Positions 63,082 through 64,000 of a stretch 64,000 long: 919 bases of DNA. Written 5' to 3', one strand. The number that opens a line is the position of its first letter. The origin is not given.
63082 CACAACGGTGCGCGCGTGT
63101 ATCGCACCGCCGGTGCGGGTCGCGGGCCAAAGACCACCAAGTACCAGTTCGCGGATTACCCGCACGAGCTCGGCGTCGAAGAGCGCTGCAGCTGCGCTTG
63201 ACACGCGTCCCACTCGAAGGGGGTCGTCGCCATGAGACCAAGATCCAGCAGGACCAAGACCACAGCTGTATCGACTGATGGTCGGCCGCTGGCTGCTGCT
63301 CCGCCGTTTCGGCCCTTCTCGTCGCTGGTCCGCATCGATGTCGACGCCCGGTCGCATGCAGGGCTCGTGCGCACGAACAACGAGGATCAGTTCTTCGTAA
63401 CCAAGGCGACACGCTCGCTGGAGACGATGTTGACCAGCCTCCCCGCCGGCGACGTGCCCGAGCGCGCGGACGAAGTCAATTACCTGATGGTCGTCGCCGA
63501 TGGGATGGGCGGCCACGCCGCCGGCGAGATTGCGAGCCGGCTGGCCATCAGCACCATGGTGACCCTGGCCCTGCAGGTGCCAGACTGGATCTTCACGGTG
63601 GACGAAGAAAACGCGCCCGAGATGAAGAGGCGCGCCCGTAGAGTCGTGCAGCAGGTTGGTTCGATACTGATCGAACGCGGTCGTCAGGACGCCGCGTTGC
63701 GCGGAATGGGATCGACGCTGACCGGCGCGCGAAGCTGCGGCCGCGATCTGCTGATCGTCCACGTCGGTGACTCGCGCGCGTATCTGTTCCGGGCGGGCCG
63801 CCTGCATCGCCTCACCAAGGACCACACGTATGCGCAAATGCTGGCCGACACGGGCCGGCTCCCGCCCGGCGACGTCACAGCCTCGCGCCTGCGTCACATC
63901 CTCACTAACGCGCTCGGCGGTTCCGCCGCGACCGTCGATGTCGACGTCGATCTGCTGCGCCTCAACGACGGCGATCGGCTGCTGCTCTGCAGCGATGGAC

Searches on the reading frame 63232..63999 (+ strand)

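Call 47: search_protein_families(library=pfam, proteins=[window:63232-63999:+], max_evalue=0.001)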
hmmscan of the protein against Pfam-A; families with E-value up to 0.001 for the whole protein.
window:63232-63999:+ (256 aa): 2 families
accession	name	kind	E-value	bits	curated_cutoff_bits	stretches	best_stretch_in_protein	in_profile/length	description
PF13672.11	PP2C_2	-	4.8e-13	49.6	24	1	83-256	25-173/209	Protein phosphatase 2C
PF00481.26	PP2C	-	4.1e-06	27.1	20.3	1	64-200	13-142/255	Protein phosphatase 2C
